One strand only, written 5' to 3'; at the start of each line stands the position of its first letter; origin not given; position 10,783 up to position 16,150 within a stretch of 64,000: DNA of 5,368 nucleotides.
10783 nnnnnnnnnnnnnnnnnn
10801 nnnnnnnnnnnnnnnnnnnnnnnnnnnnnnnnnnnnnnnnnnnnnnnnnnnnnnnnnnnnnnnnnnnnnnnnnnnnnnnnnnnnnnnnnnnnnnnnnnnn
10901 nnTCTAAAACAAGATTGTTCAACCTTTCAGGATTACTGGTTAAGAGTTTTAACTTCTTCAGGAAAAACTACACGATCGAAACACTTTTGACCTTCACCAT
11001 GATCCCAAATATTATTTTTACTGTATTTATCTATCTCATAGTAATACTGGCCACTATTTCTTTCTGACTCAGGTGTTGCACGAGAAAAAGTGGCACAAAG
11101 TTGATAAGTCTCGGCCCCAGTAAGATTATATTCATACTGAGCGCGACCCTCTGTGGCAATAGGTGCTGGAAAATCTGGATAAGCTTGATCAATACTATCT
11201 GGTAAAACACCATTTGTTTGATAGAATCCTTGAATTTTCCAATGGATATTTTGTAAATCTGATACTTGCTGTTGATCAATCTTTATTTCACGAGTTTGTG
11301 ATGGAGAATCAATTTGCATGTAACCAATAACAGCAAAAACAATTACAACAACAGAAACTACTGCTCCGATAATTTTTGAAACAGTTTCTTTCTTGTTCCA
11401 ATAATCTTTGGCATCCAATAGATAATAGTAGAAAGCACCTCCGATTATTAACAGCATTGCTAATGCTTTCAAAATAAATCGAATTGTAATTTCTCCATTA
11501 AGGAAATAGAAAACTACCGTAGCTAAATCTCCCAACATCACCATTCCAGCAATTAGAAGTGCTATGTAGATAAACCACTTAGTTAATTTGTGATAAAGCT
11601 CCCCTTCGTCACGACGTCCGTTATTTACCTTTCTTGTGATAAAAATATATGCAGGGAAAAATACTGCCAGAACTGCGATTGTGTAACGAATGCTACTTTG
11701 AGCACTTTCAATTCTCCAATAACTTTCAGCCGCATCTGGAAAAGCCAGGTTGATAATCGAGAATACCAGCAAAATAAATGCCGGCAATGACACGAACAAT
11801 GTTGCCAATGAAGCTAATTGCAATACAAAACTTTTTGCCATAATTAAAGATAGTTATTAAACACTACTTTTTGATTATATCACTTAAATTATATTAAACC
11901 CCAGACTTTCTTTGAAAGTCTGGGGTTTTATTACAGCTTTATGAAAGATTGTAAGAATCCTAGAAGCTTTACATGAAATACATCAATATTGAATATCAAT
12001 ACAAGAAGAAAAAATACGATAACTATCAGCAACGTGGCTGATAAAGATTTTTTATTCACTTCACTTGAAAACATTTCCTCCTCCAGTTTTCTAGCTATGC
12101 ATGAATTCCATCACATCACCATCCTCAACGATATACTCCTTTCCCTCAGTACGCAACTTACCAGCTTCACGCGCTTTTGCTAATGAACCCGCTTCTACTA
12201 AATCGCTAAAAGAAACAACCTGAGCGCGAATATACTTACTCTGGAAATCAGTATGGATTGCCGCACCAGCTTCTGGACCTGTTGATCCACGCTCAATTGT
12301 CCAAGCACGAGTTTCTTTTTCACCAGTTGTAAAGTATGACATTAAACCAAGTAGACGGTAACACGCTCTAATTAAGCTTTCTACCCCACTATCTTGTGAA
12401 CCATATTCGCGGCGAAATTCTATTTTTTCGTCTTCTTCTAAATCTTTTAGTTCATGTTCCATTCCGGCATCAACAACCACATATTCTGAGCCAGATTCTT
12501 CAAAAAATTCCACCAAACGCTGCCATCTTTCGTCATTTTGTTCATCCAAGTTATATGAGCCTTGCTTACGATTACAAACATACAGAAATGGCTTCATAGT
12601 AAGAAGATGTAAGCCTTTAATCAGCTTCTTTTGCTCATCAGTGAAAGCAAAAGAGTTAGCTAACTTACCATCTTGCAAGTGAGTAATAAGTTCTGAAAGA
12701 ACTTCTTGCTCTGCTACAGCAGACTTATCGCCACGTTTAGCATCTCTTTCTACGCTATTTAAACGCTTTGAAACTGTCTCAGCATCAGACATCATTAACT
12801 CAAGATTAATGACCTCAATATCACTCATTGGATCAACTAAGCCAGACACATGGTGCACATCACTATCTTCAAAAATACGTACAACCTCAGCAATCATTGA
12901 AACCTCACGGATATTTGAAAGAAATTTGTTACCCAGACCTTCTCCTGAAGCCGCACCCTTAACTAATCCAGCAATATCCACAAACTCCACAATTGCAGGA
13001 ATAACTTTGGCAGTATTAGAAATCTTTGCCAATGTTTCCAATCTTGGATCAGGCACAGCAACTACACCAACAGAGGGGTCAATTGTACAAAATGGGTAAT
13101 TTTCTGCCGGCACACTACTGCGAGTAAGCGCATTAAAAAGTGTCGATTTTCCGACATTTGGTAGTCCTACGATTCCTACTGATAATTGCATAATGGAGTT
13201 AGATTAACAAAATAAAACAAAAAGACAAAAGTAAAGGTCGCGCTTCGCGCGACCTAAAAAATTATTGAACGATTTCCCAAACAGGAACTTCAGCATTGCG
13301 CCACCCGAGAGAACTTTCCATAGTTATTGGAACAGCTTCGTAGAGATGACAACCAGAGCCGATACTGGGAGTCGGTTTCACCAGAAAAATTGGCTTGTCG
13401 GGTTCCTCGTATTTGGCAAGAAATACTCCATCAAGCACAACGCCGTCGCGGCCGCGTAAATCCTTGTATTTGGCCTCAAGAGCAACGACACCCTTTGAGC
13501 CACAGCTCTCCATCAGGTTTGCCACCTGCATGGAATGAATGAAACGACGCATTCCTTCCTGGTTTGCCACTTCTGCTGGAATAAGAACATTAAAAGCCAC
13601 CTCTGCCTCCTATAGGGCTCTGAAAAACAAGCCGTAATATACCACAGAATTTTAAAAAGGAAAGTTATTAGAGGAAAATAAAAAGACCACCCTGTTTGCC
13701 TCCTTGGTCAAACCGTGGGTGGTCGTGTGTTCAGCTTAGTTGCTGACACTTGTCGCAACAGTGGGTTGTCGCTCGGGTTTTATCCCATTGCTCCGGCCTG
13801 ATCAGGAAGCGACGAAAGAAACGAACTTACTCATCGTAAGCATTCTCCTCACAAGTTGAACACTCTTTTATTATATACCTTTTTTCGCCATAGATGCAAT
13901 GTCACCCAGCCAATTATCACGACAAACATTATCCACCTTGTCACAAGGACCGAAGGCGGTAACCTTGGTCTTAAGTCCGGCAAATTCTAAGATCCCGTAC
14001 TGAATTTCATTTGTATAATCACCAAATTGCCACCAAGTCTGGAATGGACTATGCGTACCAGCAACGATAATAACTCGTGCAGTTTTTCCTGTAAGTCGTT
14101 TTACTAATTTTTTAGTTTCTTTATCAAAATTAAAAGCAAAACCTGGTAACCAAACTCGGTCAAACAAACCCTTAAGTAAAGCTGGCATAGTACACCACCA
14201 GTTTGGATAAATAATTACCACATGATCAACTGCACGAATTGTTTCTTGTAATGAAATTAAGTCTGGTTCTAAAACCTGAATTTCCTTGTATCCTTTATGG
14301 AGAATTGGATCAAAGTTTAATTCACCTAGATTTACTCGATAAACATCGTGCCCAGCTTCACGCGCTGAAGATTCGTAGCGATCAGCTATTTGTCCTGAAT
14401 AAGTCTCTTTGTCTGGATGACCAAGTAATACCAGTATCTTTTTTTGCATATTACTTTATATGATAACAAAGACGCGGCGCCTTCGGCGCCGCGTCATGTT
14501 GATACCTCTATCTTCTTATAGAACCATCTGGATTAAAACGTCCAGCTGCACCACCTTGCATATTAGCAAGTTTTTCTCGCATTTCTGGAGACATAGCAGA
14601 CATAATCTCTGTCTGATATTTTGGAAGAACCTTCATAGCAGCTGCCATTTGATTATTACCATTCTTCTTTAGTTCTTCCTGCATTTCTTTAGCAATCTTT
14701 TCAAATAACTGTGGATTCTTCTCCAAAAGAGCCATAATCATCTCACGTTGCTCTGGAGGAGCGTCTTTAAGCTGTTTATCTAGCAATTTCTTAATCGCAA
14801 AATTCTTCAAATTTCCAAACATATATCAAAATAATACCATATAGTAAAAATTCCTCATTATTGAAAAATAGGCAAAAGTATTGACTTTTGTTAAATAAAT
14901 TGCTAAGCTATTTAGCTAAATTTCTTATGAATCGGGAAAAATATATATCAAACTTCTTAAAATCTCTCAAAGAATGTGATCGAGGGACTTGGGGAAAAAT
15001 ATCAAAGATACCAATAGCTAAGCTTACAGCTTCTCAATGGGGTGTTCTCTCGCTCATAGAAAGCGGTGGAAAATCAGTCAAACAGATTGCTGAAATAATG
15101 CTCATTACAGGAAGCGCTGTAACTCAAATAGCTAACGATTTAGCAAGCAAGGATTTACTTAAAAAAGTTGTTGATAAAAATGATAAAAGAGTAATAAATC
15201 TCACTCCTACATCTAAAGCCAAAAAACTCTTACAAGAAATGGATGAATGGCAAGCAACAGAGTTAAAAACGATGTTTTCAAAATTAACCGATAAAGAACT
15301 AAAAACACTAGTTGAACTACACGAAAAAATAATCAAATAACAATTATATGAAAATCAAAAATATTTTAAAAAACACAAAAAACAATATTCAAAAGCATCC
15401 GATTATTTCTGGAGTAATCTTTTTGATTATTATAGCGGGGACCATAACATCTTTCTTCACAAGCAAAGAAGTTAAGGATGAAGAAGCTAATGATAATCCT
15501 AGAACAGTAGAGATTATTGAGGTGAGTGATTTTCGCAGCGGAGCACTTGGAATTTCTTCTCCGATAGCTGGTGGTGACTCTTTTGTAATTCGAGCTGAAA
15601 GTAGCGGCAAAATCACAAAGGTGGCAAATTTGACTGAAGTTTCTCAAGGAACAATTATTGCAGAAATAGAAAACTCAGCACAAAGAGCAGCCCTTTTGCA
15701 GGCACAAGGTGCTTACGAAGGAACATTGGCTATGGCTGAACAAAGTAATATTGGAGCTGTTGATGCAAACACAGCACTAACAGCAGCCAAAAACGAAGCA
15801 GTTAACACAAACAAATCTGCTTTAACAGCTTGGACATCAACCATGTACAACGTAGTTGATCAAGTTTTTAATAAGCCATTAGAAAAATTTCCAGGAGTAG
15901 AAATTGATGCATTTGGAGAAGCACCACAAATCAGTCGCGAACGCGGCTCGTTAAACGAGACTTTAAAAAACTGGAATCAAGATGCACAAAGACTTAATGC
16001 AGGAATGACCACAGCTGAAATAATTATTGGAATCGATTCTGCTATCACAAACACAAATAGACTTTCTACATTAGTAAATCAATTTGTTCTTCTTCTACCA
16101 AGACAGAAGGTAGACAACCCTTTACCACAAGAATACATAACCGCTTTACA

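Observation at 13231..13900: GC-rich (~50%) island: small unknown gene preceded by a structured leader or small RNA carrying an intrinsic terminator and consensus-like promoter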

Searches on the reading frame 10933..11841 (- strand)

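Call 8: search_protein_families(library=pfam, proteins=[window:10933-11841:-], max_evalue=0.1)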
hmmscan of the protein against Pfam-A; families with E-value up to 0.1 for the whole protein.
window:10933-11841:- (302 aa): 2 families
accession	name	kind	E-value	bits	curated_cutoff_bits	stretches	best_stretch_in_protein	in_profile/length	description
PF18920.5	DUF5671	-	4e-15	56.3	28.4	1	6-133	3-130/132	Domain of unknown function (DUF5671)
PF06143.16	Baculo_11_kDa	-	0.037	14.1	28.4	0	157-199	40-81/84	Baculovirus 11 kDa family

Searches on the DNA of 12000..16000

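Call 90: search_with_rna_model(model_id=R1, source=window, start=12000, end=16000, filters=off, max_evalue=10, show_alignments=2)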
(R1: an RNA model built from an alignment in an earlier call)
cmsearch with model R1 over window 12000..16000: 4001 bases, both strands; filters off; matches with E-value up to 10: 15.
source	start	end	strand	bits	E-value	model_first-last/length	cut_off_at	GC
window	13519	13595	-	8.5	0.15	1-154/154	no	0.43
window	13199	13251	+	8.3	0.17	1-154/154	no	0.36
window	13650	13711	+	6.8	0.38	1-154/154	no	0.34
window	15160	15222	+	6.5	0.47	1-154/154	no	0.25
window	14088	14134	-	6.4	0.47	1-154/154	no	0.21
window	12394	12462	-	4.2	1.6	1-154/154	no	0.33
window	12329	12363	+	3.3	2.7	1-154/154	no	0.34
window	12665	12757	+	3.1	3.1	1-154/154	no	0.41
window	15776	15855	+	2.6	4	1-154/154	no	0.4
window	14305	14430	-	1.8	6.3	1-154/154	no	0.4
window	15651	15671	-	1.3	8.1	1-154/154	no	0.24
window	14644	14692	-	1.2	8.4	1-154/154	no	0.33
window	12566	12646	-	1.2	8.4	1-154/154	no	0.33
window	12046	12069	-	1.2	8.8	1-154/154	no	0.25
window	13725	13870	-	1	9.7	1-154/154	no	0.47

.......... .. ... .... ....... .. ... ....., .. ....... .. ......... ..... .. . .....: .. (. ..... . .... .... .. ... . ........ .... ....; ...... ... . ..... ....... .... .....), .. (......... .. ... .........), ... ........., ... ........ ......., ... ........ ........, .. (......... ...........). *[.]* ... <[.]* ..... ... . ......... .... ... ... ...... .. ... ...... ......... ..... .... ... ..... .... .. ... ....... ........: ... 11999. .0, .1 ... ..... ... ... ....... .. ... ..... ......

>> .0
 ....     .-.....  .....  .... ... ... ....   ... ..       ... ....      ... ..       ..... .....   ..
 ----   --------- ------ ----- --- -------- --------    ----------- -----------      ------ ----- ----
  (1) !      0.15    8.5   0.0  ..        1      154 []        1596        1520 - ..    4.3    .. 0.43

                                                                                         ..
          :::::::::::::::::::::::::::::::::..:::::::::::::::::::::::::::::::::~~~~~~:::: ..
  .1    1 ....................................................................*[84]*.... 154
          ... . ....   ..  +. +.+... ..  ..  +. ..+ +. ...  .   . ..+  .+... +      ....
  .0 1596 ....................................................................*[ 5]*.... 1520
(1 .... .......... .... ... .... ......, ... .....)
